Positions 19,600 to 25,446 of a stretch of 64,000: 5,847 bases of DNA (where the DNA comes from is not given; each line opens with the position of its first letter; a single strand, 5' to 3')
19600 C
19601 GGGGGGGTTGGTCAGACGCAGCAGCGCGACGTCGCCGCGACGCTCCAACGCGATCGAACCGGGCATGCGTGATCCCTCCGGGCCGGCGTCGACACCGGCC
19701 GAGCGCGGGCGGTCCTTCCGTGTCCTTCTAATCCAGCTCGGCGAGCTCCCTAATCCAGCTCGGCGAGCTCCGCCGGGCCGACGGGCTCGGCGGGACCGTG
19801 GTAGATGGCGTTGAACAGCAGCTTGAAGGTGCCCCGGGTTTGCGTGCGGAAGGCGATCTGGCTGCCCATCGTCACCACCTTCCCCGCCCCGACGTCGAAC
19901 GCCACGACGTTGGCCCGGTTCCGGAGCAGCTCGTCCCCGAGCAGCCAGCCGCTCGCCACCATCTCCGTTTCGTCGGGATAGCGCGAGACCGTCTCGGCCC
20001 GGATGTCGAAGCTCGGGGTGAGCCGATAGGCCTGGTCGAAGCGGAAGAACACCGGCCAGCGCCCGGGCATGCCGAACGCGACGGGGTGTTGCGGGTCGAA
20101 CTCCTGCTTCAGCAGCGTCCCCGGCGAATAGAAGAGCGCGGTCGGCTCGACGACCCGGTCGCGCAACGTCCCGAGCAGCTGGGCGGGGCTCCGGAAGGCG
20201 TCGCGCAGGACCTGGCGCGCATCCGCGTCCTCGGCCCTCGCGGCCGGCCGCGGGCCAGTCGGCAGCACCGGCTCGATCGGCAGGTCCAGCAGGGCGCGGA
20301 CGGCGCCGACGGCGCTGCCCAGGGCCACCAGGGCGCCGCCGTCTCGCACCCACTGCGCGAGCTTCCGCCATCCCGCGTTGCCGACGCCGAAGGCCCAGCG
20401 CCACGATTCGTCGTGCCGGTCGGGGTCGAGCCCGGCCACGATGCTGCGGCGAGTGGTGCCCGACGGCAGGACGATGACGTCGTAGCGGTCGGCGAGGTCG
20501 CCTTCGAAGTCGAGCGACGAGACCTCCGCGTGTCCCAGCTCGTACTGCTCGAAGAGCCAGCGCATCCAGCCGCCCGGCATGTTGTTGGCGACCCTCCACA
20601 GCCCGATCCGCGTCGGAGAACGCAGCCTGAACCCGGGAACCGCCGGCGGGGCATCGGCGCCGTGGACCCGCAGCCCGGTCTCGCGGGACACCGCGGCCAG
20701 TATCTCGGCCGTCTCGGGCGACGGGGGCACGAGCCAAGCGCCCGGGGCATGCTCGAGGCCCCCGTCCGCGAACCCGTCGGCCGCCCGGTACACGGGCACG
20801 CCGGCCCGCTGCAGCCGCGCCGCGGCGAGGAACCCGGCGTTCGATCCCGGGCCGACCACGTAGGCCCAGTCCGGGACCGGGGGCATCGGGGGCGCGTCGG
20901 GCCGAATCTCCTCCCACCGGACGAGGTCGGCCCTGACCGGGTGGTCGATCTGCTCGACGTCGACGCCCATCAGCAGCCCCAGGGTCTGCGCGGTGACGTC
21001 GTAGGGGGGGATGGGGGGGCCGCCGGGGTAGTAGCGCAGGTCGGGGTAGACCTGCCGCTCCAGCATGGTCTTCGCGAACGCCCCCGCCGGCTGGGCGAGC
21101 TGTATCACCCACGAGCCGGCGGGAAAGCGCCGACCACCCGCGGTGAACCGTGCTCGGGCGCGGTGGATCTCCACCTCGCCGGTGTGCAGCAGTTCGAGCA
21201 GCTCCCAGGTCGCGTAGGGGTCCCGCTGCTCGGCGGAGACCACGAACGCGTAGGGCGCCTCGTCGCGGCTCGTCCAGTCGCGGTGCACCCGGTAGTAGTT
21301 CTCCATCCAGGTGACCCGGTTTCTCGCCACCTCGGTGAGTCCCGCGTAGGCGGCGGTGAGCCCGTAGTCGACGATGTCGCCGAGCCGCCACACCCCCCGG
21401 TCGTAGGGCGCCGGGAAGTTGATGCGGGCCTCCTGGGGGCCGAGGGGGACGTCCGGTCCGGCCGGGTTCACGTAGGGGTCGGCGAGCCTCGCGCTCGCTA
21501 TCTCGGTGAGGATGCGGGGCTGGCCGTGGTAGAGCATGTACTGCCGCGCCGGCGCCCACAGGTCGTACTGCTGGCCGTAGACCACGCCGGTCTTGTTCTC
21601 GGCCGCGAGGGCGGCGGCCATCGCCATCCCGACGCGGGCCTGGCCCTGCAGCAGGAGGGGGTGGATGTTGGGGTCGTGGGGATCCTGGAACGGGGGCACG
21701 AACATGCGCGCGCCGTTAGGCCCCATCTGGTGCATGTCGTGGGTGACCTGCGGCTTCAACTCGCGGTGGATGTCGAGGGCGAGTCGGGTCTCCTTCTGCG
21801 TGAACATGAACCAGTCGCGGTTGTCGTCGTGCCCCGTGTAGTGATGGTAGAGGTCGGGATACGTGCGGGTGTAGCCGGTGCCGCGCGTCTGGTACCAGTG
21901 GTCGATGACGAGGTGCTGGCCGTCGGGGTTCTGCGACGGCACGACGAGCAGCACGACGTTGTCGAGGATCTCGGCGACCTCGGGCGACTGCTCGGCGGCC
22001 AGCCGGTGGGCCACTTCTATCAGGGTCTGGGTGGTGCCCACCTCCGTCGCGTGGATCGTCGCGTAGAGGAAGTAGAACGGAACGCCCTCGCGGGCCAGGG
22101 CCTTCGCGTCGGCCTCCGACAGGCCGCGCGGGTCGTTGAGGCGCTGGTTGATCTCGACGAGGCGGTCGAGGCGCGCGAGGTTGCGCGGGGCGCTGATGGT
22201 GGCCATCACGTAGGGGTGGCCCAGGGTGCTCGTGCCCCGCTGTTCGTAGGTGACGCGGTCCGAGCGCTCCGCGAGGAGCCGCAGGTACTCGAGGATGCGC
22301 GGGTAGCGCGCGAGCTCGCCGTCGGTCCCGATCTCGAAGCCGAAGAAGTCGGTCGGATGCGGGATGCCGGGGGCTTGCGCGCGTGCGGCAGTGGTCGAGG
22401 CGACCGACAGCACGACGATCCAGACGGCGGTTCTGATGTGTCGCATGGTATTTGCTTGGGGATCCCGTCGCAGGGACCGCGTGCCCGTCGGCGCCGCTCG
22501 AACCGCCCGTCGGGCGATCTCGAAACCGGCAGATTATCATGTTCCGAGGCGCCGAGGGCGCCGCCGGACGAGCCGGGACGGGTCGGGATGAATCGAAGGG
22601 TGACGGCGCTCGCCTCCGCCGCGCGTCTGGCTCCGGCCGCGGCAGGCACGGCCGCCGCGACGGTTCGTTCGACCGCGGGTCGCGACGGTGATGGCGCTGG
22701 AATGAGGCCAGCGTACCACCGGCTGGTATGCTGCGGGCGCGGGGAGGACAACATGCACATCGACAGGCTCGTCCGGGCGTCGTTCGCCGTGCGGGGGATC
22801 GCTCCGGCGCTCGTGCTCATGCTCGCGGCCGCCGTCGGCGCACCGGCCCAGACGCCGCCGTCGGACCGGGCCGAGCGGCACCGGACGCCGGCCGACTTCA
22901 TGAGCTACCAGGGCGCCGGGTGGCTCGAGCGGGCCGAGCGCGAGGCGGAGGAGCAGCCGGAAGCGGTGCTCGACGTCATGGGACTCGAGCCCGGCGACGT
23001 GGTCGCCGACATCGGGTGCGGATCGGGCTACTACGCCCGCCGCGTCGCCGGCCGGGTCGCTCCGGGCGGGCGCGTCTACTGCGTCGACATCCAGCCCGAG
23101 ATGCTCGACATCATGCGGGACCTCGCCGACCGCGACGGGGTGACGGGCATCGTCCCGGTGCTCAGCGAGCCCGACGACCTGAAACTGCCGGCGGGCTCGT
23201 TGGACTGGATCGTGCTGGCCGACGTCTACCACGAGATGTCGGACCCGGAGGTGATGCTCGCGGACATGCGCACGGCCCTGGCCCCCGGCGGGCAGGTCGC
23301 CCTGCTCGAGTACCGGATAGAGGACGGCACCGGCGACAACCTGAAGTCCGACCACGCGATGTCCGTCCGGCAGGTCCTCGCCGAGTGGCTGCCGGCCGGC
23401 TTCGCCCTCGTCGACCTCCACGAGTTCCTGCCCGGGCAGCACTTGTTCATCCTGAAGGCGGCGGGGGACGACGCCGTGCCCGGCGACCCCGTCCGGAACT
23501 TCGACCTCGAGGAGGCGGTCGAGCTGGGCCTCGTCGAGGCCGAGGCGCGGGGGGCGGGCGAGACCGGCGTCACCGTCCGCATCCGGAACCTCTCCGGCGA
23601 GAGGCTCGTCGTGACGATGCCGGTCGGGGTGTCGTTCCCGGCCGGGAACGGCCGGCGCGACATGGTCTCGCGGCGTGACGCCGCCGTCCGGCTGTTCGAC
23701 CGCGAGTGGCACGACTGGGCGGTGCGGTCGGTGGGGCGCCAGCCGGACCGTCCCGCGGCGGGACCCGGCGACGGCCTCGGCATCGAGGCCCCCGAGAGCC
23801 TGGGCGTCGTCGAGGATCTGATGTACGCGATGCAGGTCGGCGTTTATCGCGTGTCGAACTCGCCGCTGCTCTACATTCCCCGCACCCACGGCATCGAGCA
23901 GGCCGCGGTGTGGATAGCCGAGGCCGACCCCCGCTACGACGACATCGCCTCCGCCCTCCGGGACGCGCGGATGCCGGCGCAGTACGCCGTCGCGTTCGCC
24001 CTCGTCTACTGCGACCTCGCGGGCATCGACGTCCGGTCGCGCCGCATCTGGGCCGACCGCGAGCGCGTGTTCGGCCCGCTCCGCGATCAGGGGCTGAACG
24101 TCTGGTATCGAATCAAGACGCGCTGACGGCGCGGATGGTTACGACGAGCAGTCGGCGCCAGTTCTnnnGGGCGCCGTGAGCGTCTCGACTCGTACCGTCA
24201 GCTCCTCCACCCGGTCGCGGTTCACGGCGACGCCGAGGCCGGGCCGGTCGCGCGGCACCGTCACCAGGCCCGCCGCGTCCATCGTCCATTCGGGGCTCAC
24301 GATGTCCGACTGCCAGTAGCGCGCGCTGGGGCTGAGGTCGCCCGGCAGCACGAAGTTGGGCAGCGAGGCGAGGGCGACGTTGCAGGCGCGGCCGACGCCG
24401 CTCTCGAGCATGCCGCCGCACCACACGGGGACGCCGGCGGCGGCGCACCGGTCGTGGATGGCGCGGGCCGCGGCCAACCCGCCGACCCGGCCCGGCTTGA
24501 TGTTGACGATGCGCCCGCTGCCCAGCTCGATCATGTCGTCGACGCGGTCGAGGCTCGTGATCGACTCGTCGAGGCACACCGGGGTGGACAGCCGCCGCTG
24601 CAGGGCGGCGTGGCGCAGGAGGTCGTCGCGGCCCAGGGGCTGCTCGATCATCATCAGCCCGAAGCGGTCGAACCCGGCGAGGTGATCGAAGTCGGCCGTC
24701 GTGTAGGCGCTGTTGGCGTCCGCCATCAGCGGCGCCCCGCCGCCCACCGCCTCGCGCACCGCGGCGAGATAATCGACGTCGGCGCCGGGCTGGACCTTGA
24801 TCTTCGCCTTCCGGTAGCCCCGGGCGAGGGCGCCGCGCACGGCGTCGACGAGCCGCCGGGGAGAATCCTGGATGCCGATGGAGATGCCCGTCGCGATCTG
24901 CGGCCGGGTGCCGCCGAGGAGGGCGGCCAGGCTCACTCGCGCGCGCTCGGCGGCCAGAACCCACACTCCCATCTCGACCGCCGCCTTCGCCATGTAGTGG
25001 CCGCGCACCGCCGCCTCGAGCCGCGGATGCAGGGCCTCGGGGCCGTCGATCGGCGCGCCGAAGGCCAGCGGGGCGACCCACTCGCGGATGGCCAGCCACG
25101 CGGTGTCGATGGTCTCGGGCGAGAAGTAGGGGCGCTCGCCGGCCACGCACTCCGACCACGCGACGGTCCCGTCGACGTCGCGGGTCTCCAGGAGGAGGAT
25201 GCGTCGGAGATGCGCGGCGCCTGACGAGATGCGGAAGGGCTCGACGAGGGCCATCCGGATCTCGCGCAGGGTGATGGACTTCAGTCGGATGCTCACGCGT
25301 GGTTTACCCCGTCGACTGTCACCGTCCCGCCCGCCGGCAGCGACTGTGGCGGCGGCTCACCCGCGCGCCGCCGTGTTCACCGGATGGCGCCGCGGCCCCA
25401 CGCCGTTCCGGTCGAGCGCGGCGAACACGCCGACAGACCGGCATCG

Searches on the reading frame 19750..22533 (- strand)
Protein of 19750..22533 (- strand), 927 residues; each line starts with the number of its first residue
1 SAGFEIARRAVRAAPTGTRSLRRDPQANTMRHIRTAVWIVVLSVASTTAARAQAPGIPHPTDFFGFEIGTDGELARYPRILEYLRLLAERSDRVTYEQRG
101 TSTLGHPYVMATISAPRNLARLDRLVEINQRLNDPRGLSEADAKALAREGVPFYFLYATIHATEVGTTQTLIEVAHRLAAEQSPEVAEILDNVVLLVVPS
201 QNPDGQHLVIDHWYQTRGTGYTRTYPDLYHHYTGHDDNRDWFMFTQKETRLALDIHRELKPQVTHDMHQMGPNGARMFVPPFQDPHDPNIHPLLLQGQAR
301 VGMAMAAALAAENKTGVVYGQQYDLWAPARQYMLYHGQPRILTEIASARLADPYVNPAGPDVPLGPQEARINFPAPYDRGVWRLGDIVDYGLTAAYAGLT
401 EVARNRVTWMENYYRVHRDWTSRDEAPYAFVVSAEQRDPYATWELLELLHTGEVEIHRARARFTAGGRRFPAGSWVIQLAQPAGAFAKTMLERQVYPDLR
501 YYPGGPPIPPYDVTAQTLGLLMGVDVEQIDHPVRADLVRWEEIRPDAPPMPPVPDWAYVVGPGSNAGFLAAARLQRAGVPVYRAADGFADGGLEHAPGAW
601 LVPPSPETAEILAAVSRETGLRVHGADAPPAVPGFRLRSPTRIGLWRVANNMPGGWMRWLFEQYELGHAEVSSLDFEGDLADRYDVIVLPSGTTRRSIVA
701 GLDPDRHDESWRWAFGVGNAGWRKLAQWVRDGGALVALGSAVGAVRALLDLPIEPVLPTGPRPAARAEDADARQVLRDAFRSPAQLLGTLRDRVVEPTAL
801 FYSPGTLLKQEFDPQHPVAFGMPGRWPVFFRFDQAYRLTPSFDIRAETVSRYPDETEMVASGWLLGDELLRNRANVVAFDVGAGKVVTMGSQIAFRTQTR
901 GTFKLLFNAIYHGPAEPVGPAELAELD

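Call 20: search_protein_families(library=pfam, proteins=[window:19750-22533:-], max_evalue=0.001)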
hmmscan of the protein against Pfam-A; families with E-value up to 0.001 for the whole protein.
window:19750-22533:- (927 aa): 1 family
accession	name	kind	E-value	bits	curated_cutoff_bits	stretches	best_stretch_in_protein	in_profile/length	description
PF00246.29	Peptidase_M14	-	4.8e-18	66.2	21.6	1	80-241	1-133/286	Zinc carboxypeptidase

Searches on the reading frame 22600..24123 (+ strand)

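Call 20: search_protein_families(library=pfam, proteins=[window:22600-24123:+], max_evalue=0.001)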
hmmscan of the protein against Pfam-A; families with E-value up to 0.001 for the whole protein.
window:22600-24123:+ (508 aa): 10 families
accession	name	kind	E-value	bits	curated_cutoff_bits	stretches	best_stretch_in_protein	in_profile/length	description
PF13649.12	Methyltransf_25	-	9.1e-16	58.8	27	1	135-231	1-97/97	Methyltransferase domain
PF08241.18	Methyltransf_11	-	1e-15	58.5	21.2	1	137-234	2-94/95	Methyltransferase domain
PF13847.12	Methyltransf_31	-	9.1e-14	51.8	27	1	130-253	2-127/145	Methyltransferase domain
PF08242.18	Methyltransf_12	-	1.9e-13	51.4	30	1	137-232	2-97/98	Methyltransferase domain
PF01209.24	Ubie_methyltran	-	6.9e-12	45.7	20.1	1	123-238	39-154/233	ubiE/COQ5 methyltransferase family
PF13489.12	Methyltransf_23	-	6.6e-09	36.1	27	1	123-251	12-124/164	Methyltransferase domain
PF01728.25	FtsJ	-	0.00012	22.5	24.1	1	123-184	12-70/181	FtsJ-like methyltransferase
PF01269.23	Fibrillarin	-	0.00013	21.6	27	0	124-233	64-172/227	Fibrillarin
PF01135.25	PCMT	-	0.00039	20.7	20.3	1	123-174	65-116/210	Protein-L-isoaspartate(D-aspartate) O-methyltransferase (PCMT)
PF00891.24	Methyltransf_2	-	0.00081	19.2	22.3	0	121-250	52-179/210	O-methyltransferase domain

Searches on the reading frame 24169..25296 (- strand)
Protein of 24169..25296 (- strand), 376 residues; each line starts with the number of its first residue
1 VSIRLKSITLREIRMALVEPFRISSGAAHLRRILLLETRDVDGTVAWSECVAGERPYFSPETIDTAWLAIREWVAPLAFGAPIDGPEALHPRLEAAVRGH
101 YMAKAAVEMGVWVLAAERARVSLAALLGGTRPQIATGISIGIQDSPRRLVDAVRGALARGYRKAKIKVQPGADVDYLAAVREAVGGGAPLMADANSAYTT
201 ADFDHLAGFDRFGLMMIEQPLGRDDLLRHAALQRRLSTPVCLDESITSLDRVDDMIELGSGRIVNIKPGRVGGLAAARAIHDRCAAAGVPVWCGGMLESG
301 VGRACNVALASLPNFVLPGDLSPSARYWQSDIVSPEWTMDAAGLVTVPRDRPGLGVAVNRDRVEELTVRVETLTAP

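Call 20: search_protein_families(library=pfam, proteins=[window:24169-25296:-], max_evalue=0.001)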
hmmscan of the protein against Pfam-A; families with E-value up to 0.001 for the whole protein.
window:24169-25296:- (376 aa): 2 families
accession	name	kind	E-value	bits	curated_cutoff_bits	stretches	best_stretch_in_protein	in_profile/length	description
PF13378.12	MR_MLE_C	-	1.3e-47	162.8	29.4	1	149-361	2-218/219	Enolase C-terminal domain-like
PF02746.21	MR_MLE_N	-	2.7e-08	34.5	22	1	13-128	9-117/117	Mandelate racemase / muconate lactonizing enzyme, N-terminal domain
